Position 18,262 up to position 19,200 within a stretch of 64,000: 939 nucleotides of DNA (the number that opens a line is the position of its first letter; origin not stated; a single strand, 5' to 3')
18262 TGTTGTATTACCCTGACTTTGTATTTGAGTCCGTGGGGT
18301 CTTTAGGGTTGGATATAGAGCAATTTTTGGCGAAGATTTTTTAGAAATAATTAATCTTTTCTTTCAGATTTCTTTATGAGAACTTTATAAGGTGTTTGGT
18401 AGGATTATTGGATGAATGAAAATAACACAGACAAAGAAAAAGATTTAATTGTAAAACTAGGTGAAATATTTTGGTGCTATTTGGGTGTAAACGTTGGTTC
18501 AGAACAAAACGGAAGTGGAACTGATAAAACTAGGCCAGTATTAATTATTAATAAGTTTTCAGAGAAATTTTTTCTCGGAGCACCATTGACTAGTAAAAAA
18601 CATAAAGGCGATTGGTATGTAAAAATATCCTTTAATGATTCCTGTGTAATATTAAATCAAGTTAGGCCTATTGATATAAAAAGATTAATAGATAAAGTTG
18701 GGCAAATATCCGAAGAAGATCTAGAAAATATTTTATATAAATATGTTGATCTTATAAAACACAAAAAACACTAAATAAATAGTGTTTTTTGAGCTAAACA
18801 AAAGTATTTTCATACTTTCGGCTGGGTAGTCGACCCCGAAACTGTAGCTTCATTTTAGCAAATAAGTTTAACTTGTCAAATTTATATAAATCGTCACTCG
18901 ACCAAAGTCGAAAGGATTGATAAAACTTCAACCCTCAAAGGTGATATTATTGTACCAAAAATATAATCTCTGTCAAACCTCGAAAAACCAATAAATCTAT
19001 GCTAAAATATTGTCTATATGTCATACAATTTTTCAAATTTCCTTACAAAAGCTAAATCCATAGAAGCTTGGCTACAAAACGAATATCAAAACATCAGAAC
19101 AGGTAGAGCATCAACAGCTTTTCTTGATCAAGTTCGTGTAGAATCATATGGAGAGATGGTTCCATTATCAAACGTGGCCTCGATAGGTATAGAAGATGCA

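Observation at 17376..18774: Solitary MazF/PemK-like toxin genes (two paralogs) without adjacent antitoxin; one follows a degenerate ATP-grasp-like gene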

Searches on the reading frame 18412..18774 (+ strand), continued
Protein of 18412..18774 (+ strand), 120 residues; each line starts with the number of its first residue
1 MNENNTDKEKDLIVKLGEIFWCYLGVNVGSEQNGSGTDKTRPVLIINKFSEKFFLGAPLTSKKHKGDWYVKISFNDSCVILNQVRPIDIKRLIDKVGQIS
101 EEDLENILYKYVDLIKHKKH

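Call 104: search_protein_families(library=phrogs, proteins=[window:18412-18774:+], max_evalue=0.1)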
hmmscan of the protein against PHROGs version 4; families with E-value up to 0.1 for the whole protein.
window:18412-18774:+ (120 aa): 2 families
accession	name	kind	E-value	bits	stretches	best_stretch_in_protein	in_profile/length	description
phrog_9567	-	moron, auxiliary metabolic gene and host takeover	1.4e-17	64.9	1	5-111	17-133/144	MazF-like growth inhibitor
phrog_1936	-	moron, auxiliary metabolic gene and host takeover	8.2e-09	36.6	1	13-117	8-121/188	MazF-like growth inhibitor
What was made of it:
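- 18412..18774 (+): MazF-2, 120 aa, a PemK/MazF-family endoribonuclease toxin. PHROG 'MazF-like growth inhibitor' E=1e-17 (call 104).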

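Call 116: find_related_loci(query=A4, collection=viral_contigs, flank=1200)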
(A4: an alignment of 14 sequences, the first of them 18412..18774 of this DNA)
Query A4 (120 aa) in viral_contigs; peptide patterns used: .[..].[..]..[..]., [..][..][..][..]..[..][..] (x = any residue, [..] = any of these).
42 stretches matched a pattern; 6 encode a relative of the query (tblastn E <= 1e-3); 6 distinct loci.
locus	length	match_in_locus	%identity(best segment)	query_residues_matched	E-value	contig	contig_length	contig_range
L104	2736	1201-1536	30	3-107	2e-9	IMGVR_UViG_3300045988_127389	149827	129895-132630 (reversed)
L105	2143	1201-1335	46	18-63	8e-9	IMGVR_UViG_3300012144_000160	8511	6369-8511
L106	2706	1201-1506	29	13-107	2e-8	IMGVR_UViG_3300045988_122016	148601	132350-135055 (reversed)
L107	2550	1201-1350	38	18-68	2e-7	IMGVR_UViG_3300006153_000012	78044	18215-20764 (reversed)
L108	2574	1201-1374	38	10-68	6e-7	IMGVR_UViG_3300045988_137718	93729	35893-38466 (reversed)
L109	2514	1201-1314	45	5-46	6e-6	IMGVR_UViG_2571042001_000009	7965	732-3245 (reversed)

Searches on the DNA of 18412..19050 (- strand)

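Call 32: search_rna_families(source=window, start=18700, end=19050, threshold=evalue, max_evalue=10)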
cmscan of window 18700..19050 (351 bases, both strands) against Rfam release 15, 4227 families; matches with E-value up to 10: 6.
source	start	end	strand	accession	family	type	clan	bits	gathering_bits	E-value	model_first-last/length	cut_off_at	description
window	18758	18795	-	RF00896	mir-787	Gene; miRNA;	-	20.4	57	0.13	1-72/72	no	mir-787 microRNA precursor family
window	18753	18820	-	RF01770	rimP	Cis-reg; leader;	-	18.5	47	1.2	1-102/102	no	Gammaprotebacteria rimP leader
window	18756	18797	+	RF01666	rox2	Cis-reg;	-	15.9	55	6.2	1-71/71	no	Drosophila rox2 ncRNA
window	18723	18841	-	RF00082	SraG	Gene; sRNA;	-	14.2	50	5.1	1-177/177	no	SraG RNA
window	18750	18793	+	RF00125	IS128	Gene; sRNA;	-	13.5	80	2.2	154-198/209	no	IS128 RNA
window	18925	19004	-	RF01506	Afu_294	Gene; snRNA; snoRNA; CD-box;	-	12.8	43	4.9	1-83/83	no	A. fumigatus snoRNA Afu_294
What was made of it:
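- On Any Rfam RNA family (including known antitoxin sRNAs and the pemK motif): Nothing credible at E<=10 on window 18700..19050 (call 32).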

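Call 46: build_rna_model(alignment_id=A5)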
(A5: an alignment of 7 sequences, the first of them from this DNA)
Model R1 built from alignment A5 (7 sequences, 95 columns); structure: RNAalifold consensus.
model positions 94; base pairs 26; branch points 2; effective number of sequences 1.36; information 0.608 bits per position. Calibrated on 0.2 Mb of random sequence (short: E-values are rough).
structure used (alignment columns):
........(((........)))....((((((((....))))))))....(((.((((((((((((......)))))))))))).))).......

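Call 47: search_with_rna_model(model_id=R1, source=window, max_evalue=10)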
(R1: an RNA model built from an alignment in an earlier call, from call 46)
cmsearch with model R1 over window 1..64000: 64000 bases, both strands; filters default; matches with E-value up to 10: 10.
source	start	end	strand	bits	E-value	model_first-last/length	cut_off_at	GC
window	18752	18845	-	115.9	1.3e-25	1-94/94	no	0.32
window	61058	61147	-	28.8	0.00012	1-94/94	no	0.39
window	18760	18793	+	23.7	0.0021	53-86/94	no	0.24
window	61041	61107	+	23.4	0.0025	1-94/94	no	0.33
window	11921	11989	+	17.4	0.066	1-94/94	no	0.25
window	54129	54229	-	16.2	0.13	1-94/94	no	0.36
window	38201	38294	+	14.8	0.29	1-94/94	no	0.29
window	38184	38273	-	13.3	0.64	1-94/94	no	0.3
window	54069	54178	+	13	0.76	1-94/94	no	0.35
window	12280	12361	+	11.5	1.8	1-94/94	no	0.28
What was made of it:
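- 18752..18845 (-): Predicted convergent sRNA, short isoform (94 nt): 5'-ACAGUUU, hairpin 1 (GGG/CCC), hairpin 2 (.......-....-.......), terminator. Covariance model scores 115.9 bits (call 47).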

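Call 48: search_with_rna_model(model_id=R1, sources=[L018, L019, L020, L021, L022, L023, L024, L025, L026, L027, L028, L029, L030, L031, L032, L033, L034, L035, L036, L037, L038, L039, L040, L041, L042, L043, L044, L045, L046, L047, L048, L049, L050, L051, L052, L053, L054, L055, L056, L057, L058, L059, L060, L061, L062, L063, L064, L065, L066, L067, L068, L069, L070, L071, L072, L073, L074, L075, L076, L077, L078, L079, L080, L081, L082, L083, L084, L085, L086, L087, L088, L089, L090, L091, L092, L093, L094, L095, L096, L097, L011, L016, L014], max_evalue=1)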
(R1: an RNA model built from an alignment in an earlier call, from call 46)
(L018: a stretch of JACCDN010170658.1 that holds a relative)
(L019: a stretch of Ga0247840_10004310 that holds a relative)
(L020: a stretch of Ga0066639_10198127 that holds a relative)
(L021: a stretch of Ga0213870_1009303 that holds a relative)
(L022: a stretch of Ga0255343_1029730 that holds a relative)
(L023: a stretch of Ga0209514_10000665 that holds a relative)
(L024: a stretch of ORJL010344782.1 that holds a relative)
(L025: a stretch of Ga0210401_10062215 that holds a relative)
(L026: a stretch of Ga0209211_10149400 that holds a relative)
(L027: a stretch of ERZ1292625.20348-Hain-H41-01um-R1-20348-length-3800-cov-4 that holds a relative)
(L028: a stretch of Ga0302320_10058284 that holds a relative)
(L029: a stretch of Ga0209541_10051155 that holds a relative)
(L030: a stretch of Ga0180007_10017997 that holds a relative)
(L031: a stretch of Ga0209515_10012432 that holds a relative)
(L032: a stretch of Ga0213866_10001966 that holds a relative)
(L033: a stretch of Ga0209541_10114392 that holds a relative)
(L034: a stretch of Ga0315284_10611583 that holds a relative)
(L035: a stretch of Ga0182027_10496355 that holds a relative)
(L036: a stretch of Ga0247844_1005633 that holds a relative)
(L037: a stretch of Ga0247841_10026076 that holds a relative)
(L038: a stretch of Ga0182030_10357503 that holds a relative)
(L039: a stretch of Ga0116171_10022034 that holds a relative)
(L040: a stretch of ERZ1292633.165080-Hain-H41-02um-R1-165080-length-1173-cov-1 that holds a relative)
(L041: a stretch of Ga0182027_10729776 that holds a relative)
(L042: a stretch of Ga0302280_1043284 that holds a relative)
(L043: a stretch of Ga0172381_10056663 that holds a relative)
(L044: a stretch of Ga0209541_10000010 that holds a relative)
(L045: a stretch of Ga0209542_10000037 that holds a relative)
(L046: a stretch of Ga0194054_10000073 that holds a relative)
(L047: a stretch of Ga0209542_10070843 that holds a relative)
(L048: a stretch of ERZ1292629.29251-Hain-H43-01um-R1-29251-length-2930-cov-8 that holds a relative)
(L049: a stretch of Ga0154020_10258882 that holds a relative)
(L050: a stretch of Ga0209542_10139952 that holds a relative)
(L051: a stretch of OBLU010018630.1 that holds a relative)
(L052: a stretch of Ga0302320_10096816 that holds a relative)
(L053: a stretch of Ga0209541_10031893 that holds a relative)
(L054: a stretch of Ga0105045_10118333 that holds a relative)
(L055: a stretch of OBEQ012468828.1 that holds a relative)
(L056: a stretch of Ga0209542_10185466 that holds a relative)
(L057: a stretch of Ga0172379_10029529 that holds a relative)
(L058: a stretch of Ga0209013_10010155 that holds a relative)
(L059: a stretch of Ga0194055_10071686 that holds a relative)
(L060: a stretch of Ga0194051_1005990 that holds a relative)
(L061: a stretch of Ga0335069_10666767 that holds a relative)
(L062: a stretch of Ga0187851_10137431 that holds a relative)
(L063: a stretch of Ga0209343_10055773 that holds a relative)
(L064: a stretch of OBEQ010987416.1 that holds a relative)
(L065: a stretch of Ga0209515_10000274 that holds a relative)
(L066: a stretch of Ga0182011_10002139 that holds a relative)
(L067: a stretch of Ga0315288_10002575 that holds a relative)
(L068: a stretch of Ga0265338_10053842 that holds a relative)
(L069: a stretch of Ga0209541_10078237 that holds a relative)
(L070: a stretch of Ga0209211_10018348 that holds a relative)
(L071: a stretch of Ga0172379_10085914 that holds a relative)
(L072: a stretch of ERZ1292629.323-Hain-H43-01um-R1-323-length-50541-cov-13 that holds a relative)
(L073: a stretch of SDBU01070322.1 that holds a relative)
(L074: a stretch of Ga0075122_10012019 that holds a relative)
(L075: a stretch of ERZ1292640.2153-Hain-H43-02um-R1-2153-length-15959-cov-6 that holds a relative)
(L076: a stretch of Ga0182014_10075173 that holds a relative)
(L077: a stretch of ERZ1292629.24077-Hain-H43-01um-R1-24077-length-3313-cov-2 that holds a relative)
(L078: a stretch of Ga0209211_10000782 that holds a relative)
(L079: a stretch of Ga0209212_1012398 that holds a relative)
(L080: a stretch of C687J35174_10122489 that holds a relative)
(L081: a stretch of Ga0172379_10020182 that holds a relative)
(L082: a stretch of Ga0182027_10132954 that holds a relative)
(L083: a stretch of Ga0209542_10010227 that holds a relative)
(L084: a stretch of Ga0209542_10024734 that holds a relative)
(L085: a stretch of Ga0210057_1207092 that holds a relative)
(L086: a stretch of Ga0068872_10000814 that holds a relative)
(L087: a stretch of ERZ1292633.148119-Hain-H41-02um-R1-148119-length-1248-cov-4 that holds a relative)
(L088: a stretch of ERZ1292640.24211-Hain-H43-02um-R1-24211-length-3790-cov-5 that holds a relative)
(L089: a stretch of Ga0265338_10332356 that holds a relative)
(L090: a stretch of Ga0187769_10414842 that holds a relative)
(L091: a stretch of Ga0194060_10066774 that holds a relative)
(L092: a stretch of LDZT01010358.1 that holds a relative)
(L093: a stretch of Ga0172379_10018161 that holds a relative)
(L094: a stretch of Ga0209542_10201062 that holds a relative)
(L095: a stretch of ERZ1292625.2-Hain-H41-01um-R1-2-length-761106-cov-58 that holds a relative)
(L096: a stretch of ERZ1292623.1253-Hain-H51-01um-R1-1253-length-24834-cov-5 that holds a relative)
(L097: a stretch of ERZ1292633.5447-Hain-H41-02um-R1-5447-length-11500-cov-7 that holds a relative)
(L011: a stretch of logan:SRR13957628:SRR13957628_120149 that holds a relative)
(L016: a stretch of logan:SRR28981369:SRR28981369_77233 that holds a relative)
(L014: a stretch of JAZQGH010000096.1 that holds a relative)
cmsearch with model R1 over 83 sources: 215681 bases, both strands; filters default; matches with E-value up to 1: 14.
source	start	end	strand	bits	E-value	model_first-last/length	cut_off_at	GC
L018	733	824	-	89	1.3e-18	1-94/94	no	0.35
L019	1798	1887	-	74.7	3.7e-15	1-94/94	no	0.41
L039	691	769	+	27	0.0011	1-94/94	no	0.28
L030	706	828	-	23.7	0.007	1-94/94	no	0.42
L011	3698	3754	-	23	0.01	1-94/94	no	0.3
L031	947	1045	-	22.6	0.013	1-94/94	no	0.44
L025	1768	1846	-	21.8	0.02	1-94/94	no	0.51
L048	692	772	-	21.6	0.022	1-94/94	no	0.43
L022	738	824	-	21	0.031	1-94/94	no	0.26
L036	880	947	+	20.4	0.043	1-94/94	no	0.24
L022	724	784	+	20.1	0.051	1-94/94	no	0.26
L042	51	149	-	18.7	0.11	1-94/94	no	0.34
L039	556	616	+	16.9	0.3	1-94/94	no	0.21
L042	36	101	+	15.3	0.74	1-94/94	no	0.38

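Call 57: search_rna_families(sources=[L067, L063, L030, L028, L048, L052, L055, L073, L085, L020, L033, L065, L016, L059, L081, L036, L026, L023, L057, L018], threshold=evalue, max_evalue=1)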
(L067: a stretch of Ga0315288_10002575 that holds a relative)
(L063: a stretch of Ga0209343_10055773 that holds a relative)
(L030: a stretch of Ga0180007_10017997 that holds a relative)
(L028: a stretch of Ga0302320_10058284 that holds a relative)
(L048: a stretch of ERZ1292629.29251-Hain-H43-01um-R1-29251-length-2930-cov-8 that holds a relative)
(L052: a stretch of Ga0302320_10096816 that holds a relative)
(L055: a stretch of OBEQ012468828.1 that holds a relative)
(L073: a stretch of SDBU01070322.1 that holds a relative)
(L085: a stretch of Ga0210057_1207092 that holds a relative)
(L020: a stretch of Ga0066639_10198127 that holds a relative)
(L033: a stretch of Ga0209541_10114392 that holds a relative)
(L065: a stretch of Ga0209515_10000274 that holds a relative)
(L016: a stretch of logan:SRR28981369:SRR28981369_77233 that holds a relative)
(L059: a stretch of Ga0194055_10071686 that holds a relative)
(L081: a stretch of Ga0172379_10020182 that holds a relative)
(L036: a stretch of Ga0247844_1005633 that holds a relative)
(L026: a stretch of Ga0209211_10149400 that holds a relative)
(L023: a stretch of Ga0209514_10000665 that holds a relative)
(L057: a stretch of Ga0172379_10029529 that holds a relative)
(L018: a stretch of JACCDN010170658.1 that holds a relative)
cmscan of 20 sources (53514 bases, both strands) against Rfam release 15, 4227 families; matches with E-value up to 1: 7.
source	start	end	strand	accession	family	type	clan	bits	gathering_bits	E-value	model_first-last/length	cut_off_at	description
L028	1987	2089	+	RF00162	SAM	Cis-reg; riboswitch;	CL00012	49.2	44.4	2.5e-08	1-108/108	no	SAM riboswitch aptamer (S box leader)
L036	875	940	+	RF02495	ohsC_RNA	Gene; antitoxin;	-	34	50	0.21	1-77/77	no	Oppression of Hydrophobic ORF by sRNA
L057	2693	2761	-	RF03253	mir-4654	Gene; miRNA;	-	29.4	87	0.077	1-76/76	no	mir-4654 microRNA precursor family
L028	113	165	-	RF04354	Plastid-ycf2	Cis-reg;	-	28.1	65.7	0.1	1-75/75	no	Plastid-ycf2 5UTR RNA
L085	825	967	-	RF01619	ceN115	Gene; sRNA;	-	25.6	44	0.29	1-159/159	no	C. elegans sRNA ceN115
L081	1306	1387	+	RF00512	Leu_leader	Cis-reg; leader;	-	24.9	50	0.63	1-148/148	no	Leucine operon leader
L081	1285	1383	+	RF00195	RsmY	Gene; sRNA;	CL00106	21.3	57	0.44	1-121/121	no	RsmY RNA family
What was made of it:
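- On Any Rfam RNA family (including known antitoxin sRNAs and the pemK motif): Nothing at the sRNA positions in 20 diverse loci at E<=1 (call 57).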
